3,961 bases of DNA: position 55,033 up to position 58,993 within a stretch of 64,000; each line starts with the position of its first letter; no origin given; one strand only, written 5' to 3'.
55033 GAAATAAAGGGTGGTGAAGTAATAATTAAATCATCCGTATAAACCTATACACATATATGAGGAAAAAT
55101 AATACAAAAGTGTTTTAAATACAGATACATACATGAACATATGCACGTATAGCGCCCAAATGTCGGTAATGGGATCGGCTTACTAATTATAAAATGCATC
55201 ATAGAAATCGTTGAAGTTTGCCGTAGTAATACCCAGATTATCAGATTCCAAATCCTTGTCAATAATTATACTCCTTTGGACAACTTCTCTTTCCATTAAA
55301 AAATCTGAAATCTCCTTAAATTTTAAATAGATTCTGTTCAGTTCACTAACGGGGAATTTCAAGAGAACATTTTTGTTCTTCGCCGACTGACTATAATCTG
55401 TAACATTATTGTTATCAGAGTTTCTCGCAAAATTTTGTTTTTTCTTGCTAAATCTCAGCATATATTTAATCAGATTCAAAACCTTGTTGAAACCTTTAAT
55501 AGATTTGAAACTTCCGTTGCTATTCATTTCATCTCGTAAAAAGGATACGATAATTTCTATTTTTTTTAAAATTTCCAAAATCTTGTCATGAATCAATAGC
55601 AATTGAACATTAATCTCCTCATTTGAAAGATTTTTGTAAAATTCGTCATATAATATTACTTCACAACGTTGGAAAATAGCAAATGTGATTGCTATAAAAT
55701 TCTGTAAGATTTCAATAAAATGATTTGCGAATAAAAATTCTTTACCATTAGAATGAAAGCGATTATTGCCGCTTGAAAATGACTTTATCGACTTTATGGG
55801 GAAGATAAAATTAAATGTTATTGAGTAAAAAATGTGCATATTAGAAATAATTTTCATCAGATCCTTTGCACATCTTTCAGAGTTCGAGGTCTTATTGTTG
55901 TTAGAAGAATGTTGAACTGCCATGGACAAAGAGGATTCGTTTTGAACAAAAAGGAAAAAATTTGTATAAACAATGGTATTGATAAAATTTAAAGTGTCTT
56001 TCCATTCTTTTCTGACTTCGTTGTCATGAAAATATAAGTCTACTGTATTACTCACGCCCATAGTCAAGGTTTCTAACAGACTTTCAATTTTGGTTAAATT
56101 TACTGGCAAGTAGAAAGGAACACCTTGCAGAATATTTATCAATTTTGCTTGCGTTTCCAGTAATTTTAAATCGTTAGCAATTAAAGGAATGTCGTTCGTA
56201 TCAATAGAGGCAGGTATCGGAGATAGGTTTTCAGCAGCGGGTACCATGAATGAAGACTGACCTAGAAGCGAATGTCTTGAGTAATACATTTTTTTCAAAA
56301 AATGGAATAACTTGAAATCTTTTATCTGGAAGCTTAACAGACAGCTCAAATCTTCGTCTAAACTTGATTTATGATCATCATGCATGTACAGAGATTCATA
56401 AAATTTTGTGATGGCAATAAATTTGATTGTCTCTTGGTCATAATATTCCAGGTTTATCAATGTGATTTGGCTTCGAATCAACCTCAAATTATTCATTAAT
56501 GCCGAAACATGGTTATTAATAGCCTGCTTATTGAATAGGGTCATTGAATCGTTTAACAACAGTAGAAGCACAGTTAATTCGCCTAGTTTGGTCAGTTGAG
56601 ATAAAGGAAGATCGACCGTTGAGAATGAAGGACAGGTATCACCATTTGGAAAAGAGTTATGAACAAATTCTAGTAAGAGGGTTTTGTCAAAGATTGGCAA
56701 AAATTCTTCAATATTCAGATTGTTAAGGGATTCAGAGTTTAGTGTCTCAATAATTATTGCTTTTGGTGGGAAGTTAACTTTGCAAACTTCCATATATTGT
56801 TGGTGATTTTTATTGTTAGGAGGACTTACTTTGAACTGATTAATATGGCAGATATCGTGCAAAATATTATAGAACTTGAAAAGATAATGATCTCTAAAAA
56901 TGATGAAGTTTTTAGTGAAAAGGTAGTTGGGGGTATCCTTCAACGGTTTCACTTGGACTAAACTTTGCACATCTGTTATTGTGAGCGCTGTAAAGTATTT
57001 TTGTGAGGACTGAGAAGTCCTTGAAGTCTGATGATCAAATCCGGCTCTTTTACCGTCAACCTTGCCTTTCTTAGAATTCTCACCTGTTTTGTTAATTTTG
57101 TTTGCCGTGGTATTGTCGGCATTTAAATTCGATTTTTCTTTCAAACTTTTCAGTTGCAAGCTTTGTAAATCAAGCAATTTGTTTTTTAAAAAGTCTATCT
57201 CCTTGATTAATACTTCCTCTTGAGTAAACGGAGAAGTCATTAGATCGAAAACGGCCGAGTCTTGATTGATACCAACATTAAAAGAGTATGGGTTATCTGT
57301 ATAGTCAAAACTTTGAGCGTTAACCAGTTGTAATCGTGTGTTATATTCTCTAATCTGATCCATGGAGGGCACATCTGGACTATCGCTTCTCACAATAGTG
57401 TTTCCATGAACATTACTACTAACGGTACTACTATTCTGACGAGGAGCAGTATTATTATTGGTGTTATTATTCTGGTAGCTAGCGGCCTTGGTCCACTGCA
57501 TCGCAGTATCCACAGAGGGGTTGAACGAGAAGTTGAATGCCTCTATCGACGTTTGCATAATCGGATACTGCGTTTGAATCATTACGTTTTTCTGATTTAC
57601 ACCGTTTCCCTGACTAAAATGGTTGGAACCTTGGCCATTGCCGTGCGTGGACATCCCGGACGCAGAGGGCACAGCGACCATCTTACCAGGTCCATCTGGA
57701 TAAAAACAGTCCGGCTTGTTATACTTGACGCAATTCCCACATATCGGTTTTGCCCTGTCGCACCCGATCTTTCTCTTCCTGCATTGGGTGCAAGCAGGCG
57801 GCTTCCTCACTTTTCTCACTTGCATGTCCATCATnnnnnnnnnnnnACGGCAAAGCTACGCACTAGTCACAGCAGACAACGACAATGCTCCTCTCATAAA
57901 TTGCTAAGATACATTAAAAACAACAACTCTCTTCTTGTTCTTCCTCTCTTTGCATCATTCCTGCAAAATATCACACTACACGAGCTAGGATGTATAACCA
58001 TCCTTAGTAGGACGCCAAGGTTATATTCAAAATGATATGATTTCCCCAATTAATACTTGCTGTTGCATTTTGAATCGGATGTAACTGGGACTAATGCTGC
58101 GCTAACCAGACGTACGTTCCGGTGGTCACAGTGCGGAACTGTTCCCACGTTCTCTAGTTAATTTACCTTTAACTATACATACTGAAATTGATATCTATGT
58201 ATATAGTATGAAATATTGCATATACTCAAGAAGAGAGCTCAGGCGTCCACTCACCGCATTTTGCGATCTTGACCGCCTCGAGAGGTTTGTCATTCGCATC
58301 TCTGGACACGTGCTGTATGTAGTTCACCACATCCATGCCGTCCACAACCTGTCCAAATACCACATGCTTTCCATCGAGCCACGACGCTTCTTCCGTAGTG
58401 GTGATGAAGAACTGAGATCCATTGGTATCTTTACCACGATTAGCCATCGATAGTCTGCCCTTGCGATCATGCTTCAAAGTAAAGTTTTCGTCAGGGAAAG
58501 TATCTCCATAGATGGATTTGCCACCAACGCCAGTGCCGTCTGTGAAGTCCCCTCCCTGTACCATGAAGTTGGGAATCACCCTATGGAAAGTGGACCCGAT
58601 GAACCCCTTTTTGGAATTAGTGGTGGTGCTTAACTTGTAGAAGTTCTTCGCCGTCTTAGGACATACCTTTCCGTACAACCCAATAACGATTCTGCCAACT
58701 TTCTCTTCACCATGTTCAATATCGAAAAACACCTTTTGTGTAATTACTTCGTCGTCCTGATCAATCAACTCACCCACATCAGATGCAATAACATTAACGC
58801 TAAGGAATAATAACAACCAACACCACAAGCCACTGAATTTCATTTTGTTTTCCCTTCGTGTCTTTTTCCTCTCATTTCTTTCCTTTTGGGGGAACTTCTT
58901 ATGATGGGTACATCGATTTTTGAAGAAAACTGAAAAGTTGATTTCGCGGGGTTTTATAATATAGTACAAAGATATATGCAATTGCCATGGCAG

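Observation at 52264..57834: CUP1 tandem amplicon of 1998 bp whose junction lies inside the RSC30 coding sequence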

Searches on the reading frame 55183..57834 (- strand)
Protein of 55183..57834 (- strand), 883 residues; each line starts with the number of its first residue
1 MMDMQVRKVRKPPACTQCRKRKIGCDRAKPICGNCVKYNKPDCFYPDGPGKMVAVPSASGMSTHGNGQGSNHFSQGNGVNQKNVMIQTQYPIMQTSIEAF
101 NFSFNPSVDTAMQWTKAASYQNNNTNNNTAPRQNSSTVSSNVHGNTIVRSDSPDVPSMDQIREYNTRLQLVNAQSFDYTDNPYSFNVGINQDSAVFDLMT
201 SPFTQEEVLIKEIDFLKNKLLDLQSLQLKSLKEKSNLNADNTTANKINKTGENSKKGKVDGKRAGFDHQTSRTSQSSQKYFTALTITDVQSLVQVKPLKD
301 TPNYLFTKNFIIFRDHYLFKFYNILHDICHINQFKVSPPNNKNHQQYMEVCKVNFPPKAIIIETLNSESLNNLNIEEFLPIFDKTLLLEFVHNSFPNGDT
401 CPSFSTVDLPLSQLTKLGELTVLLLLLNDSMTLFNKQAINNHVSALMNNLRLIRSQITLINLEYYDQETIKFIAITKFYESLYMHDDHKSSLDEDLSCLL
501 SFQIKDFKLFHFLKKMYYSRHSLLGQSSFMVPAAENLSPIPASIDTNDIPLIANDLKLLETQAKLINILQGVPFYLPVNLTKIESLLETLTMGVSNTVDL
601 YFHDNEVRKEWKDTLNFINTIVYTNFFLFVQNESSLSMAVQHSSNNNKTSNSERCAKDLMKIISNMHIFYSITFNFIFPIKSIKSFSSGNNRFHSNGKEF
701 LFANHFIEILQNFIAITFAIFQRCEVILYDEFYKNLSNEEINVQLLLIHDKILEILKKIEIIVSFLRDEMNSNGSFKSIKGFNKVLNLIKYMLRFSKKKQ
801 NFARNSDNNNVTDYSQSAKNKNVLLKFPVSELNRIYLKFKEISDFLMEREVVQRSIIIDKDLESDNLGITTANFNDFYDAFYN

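Call 7: search_protein_families(library=pfam, proteins=[window:55183-57834:-], max_evalue=0.01)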
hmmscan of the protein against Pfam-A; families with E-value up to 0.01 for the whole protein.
window:55183-57834:- (883 aa): 1 family
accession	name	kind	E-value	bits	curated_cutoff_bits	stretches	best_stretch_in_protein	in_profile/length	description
PF00172.23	Zn_clus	-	5.8e-08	33.1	21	1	14-47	2-34/39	Fungal Zn(2)-Cys(6) binuclear cluster domain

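Call 33: search_solved_structures(query=window:55183-57834:-, max_evalue=0.001)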
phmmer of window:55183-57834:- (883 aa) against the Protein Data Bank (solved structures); distinct sequences matched with E-value up to 0.001: 5.
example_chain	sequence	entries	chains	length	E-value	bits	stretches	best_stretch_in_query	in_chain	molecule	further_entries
6k15_C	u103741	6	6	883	0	1973.5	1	1-883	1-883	Chromatin structure-remodeling complex protein RSC30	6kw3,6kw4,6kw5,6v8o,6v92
6v8o_G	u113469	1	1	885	1.3e-41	146.1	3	2-71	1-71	Chromatin structure-remodeling complex protein RSC3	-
6k15_K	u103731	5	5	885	1.3e-41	146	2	2-73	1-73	Chromatin structure-remodeling complex protein RSC3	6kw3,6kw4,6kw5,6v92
1cld_A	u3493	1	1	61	8.3e-05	24.3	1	13-46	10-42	CD2-LAC9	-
1pyc_A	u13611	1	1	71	0.00083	21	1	9-40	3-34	CYP1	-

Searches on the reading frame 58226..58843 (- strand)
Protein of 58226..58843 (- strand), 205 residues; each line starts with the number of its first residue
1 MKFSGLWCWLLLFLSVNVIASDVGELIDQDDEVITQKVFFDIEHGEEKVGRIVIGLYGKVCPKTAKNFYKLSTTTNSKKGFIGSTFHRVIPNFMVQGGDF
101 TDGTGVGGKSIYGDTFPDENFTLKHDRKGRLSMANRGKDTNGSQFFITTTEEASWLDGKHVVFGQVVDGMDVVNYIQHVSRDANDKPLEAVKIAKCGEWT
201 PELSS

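Call 7: search_protein_families(library=pfam, proteins=[window:58226-58843:-], max_evalue=0.01)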
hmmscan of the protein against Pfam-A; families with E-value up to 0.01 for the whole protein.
window:58226-58843:- (205 aa): 1 family
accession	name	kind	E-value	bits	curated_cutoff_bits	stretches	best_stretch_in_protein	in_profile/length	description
PF00160.26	Pro_isomerase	-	3.7e-50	170.7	21.7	1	40-197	2-158/159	Cyclophilin type peptidyl-prolyl cis-trans isomerase/CLD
